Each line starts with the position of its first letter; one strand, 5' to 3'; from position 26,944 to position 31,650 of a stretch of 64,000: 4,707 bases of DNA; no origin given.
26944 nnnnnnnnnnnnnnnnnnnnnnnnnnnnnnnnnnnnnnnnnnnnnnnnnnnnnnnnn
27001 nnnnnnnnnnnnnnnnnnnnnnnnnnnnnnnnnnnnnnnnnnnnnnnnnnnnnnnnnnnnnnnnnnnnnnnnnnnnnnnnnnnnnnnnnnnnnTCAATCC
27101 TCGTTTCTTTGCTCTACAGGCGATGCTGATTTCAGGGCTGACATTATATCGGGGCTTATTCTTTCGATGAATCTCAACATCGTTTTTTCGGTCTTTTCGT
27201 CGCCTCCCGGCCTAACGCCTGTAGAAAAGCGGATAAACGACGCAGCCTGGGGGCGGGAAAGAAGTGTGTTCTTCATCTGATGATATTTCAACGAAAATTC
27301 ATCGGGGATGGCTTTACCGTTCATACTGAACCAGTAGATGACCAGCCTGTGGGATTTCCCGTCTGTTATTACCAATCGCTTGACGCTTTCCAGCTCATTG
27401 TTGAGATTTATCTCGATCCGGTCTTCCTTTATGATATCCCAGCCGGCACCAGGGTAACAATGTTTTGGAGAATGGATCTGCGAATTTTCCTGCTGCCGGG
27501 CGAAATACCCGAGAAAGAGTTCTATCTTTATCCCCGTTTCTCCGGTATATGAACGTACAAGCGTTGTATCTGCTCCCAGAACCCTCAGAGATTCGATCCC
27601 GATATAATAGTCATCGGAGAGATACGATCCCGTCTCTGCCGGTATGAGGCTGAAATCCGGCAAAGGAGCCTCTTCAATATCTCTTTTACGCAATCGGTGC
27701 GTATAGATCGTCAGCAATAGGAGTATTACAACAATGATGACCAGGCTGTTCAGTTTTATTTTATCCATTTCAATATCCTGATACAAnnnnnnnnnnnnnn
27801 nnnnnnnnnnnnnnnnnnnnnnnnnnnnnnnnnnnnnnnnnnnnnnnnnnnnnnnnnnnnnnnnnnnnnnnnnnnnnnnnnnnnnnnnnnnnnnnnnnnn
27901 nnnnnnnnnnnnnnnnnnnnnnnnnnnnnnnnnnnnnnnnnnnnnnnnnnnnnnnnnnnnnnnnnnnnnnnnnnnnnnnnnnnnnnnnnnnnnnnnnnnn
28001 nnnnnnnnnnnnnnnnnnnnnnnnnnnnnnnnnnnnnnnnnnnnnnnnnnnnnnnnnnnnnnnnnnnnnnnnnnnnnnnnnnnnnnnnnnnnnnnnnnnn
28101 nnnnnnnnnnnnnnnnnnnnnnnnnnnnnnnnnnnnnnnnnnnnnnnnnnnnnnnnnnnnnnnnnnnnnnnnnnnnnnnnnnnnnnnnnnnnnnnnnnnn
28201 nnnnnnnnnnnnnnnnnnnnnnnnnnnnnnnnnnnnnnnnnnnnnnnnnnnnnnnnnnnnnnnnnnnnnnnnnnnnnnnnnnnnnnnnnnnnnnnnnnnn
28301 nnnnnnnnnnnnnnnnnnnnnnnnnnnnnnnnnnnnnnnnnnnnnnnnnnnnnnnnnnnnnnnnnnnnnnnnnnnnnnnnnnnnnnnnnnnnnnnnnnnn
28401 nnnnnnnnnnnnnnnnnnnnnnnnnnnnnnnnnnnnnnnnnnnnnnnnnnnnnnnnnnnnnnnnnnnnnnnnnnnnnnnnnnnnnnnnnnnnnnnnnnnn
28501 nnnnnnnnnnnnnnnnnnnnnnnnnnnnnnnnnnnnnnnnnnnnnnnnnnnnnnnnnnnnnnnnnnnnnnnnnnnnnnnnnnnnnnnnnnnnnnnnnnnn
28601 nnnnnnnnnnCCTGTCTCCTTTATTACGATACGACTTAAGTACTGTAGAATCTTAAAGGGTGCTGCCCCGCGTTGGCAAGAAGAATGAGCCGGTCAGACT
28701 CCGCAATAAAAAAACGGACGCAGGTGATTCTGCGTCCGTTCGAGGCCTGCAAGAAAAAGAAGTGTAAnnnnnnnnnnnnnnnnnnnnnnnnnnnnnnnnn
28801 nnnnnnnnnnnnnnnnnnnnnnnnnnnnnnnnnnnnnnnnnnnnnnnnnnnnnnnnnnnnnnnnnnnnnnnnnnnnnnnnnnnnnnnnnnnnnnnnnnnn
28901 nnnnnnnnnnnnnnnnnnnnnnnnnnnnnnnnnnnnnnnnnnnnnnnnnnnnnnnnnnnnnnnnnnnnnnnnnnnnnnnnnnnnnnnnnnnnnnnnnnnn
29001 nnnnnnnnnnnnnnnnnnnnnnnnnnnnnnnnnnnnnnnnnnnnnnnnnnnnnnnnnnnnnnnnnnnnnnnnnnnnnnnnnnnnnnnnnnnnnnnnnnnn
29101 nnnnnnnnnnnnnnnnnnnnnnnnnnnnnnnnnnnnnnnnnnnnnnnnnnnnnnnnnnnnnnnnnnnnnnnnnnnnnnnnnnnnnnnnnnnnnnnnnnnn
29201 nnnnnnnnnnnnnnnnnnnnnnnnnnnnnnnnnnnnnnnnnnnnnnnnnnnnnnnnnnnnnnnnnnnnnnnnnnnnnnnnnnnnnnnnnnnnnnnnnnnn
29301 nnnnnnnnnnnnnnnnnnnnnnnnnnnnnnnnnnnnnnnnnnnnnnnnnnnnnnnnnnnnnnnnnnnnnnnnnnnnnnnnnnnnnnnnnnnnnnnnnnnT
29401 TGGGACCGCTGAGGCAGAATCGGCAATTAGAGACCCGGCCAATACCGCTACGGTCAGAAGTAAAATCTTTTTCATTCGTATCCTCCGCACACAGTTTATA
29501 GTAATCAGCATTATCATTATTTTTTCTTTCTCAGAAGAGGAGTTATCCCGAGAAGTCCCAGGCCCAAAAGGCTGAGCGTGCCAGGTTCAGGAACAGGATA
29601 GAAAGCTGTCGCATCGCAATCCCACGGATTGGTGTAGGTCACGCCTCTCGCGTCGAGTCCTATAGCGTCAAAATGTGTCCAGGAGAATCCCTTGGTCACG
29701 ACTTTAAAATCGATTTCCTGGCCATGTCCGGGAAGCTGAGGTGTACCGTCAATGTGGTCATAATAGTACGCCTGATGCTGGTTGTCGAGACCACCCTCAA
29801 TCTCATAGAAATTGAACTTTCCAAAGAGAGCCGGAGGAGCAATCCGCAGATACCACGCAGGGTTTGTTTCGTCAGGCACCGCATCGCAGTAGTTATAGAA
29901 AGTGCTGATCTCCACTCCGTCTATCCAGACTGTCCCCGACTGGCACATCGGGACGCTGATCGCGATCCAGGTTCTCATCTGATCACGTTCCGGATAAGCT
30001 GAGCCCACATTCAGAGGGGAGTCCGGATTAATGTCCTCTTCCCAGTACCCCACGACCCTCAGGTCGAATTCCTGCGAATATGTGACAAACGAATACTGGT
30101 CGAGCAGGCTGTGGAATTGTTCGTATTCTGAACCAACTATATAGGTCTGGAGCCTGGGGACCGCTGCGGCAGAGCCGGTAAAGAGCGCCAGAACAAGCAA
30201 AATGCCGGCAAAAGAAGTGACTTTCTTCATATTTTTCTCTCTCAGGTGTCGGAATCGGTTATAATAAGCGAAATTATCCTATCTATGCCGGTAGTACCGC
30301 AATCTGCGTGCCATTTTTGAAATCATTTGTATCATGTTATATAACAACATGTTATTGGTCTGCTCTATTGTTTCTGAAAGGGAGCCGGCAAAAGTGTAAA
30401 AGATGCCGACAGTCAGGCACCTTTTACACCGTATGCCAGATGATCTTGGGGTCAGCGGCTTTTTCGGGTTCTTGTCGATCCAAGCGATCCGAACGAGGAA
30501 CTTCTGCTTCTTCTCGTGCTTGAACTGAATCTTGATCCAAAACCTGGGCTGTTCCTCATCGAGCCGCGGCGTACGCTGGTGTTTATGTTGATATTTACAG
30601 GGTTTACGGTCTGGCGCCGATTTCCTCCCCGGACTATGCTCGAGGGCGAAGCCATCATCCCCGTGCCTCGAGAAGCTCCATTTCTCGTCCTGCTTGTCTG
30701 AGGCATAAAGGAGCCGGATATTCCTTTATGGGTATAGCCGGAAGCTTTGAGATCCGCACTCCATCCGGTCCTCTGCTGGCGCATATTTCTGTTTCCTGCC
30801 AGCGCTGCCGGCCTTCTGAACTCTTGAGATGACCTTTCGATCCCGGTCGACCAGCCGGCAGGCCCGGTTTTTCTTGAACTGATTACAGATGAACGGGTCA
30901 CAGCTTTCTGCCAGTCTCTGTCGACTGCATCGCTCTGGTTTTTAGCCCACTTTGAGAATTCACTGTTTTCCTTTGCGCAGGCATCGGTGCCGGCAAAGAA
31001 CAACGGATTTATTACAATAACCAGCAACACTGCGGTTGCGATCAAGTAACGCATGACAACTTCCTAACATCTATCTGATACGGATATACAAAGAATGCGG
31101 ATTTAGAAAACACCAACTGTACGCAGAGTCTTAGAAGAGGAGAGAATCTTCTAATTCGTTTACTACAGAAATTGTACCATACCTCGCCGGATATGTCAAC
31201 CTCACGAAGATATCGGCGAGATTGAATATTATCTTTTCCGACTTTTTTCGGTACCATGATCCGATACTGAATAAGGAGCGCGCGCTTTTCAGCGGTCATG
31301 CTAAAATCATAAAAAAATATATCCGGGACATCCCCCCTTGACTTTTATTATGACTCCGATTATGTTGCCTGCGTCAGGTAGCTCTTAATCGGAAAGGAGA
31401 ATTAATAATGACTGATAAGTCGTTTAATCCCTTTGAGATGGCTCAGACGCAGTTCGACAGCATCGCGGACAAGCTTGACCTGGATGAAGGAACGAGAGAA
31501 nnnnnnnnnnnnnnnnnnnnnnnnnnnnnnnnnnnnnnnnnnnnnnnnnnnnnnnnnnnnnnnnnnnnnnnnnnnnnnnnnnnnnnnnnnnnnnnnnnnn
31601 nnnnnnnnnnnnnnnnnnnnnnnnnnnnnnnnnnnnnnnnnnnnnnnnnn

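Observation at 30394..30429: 9-bp perfect inverted repeat about 100 bp upstream of the sigma-54 promoter: candidate PrsR enhancer site (PEP-CTERM box)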

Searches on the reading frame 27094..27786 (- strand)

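Call 10: search_protein_families(library=ncbifam, proteins=[window:27094-27786:-], max_evalue=0.001)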
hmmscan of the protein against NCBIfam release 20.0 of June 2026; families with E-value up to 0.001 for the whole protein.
window:27094-27786:- (230 aa): 5 families
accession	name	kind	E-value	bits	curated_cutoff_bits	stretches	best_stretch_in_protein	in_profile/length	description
TIGR02914.1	EpsI_fam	equivalog_domain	1.4e-30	106.1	42.8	1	65-214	21-170/174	exosortase C-terminal domain/associated protein EpsI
TIGR04152.1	exosort_VPLPA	exception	1.3e-29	103.6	400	1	14-214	278-481/486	VPLPA-CTERM-specific exosortase XrtD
NF038142.1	exosort_XrtW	exception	1.1e-23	83.4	425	1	12-215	295-491/494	exosortase W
NF045609.1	EpsI_type_B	exception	1.9e-17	63.4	220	1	73-189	71-187/221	exosortase-associated protein EpsI, B-type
NF045608.2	EpsI_type_V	exception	4.9e-15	55.4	228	1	73-214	68-208/218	exosortase-associated protein EpsI, V-type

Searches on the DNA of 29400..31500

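Call 48: search_rna_families(source=window, start=29400, end=31500, threshold=evalue, max_evalue=1)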
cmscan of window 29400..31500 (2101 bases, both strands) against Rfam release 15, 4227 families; matches with E-value up to 1: 0.
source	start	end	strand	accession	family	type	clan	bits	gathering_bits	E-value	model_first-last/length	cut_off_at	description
